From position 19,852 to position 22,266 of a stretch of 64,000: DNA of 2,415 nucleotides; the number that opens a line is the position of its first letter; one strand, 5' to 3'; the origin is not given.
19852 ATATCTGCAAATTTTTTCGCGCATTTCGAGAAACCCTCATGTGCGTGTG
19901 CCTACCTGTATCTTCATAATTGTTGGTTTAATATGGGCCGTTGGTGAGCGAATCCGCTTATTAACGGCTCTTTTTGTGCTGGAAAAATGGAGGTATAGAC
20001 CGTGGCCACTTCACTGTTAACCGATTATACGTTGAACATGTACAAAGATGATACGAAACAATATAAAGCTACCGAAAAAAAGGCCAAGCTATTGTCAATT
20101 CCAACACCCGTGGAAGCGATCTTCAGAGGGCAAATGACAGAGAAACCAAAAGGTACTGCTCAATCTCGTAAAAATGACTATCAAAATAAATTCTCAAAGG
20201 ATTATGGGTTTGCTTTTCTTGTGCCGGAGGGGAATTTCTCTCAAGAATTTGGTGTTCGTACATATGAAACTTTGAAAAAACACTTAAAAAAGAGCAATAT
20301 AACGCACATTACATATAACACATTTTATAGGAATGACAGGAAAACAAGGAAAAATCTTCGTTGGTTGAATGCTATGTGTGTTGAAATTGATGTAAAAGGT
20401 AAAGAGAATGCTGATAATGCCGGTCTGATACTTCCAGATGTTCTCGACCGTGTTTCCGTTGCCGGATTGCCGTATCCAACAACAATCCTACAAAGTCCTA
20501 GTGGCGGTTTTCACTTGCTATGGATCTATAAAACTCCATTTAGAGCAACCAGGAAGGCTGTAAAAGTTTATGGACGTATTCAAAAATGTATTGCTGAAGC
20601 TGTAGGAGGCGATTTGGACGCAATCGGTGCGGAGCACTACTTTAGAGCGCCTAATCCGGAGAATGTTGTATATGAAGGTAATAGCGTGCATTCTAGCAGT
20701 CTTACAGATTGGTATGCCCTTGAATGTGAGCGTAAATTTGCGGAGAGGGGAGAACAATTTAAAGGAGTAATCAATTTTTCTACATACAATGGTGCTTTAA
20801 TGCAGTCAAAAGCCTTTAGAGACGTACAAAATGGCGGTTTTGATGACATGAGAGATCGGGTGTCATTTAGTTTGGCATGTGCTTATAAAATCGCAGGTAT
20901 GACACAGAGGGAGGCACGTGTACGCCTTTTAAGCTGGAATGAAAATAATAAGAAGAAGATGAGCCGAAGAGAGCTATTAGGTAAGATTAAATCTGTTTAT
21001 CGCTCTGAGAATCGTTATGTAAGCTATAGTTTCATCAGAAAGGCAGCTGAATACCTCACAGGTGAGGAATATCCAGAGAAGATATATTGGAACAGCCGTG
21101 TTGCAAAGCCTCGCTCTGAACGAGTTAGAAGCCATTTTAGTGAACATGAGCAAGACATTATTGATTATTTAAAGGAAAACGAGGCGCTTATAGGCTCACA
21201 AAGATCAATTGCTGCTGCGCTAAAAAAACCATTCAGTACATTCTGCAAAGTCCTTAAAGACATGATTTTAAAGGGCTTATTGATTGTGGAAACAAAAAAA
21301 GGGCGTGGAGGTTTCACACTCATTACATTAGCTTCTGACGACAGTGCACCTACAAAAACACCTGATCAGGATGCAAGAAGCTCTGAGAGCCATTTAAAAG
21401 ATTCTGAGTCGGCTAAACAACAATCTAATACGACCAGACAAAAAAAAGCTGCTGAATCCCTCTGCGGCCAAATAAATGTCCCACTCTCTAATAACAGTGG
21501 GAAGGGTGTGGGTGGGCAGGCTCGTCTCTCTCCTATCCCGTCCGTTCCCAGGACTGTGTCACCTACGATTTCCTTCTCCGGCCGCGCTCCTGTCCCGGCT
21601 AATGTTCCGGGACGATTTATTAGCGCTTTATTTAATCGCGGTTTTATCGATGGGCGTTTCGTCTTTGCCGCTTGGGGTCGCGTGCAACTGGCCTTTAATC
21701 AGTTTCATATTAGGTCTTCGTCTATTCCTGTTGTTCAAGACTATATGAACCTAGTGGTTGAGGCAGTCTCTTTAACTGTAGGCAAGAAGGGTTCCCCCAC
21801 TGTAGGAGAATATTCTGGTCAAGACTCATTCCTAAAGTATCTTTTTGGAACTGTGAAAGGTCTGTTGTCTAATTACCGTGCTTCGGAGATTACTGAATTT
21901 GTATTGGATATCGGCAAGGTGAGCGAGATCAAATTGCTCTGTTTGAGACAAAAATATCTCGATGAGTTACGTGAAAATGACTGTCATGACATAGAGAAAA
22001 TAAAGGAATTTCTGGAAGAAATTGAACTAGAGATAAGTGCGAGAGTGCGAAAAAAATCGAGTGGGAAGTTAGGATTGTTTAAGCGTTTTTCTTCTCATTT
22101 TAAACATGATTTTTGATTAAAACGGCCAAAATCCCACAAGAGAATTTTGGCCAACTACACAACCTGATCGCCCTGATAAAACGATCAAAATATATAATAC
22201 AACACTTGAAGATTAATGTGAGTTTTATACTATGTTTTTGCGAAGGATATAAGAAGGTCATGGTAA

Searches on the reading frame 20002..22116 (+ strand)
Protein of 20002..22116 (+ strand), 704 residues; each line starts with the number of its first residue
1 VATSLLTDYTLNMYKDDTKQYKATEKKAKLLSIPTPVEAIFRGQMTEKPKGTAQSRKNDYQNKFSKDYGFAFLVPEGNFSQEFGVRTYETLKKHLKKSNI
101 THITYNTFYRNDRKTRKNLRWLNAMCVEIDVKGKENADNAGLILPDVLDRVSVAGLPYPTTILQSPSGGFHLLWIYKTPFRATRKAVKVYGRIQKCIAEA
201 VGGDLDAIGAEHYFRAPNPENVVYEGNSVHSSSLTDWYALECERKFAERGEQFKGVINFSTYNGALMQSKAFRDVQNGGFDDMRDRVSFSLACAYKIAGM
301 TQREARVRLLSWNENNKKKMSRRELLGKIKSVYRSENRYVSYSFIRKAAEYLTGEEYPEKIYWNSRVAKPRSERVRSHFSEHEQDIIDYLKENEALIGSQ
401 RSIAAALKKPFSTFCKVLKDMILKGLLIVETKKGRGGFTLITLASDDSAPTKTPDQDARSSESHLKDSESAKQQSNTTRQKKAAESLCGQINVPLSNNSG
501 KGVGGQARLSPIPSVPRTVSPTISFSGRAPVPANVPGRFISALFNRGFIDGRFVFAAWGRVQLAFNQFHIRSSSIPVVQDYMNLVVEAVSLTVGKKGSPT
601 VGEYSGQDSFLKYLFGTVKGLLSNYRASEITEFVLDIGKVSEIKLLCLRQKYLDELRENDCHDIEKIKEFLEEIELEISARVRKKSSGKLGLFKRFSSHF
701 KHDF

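Call 13: search_protein_families(library=pfam, proteins=[window:20002-22116:+], max_evalue=0.001)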
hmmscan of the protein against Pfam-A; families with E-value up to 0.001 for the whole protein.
window:20002-22116:+ (704 aa): 0 families

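Call 16: search_dna_similar(query=window:20002-22116:+, collection=plasmids, mode=protein, max_rows=40)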
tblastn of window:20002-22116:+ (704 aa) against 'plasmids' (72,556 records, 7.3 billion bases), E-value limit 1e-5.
Records with a match: 690; places in all: 701; records where one place covers at least 80% of the query: 15.
Best place of each record, by identity: >=99% 1; 90-95% 1; <60% 688.
By first word of the organism name: Bacillus 198; Listeria 141; Staphylococcus 123; Lactiplantibacillus 57; Enterococcus 44; Pediococcus 25; Paenibacillus 16; Macrococcoides 10; Priestia 7; Mammaliicoccus 6; and 27 more.
By predicted mobility (MOB-suite, as given by PLSDB): mobilizable 283; conjugative 233; non-mobilizable 174.
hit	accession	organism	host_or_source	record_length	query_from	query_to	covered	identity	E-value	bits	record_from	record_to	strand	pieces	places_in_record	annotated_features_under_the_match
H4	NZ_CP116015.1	Bacillus velezensis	cell culture,Ganjang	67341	1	704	100%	99.9%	0e+0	1424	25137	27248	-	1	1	RepB family DNA primase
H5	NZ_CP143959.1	Bacillus amyloliquefaciens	-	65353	1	704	100%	93.8%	0e+0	1348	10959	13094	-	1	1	hypothetical protein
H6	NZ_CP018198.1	Bacillus safensis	single cell,marine sponge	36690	4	655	93%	59.9%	0e+0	800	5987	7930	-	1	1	hypothetical protein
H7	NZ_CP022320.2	Bacillus altitudinis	whole organism,air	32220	4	655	93%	59.7%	0e+0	799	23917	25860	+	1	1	hypothetical protein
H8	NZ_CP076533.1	Bacillus sp. JNUCC-24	whole organism,soil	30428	4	655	93%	59.5%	0e+0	801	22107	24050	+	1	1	RepB family DNA primase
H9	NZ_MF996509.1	Bacillus glycinifermentans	-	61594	40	700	94%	37.2%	2e-110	375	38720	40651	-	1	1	primase C-terminal domain-containing protein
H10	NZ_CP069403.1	Priestia megaterium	Homo sapiens,Pure culture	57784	38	685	92%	37.0%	6e-106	362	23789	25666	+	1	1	primase C-terminal domain-containing protein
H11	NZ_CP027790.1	Bacillus licheniformis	Cell culture,Manure compost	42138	40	700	94%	35.9%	1e-107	367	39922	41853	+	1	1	primase C-terminal domain-containing protein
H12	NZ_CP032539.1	Bacillus licheniformis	Cell culture,Maotai Daqu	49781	40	700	94%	35.9%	1e-107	367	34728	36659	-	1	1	primase C-terminal domain-containing protein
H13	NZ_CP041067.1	Priestia megaterium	cell culture,soil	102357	40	685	92%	36.5%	6e-103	353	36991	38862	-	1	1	primase C-terminal domain-containing protein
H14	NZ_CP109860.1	Priestia megaterium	dendrobium,mixed culture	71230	40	685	92%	36.5%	8e-104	355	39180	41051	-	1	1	primase C-terminal domain-containing protein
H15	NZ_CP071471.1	Priestia megaterium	whole organism,Hypersaline environment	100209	38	685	92%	36.1%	1e-106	364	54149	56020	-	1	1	primase C-terminal domain-containing protein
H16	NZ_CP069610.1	Priestia megaterium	Homo sapiens,Pure culture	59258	40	698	94%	35.4%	8e-102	350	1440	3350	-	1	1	primase C-terminal domain-containing protein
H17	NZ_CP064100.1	Priestia aryabhattai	cell culture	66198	38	685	92%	35.7%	1e-101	349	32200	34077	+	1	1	primase C-terminal domain-containing protein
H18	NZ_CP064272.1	Priestia megaterium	cell culture,Zoo anteater area soil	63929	38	685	92%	34.8%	2e-99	343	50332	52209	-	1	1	primase C-terminal domain-containing protein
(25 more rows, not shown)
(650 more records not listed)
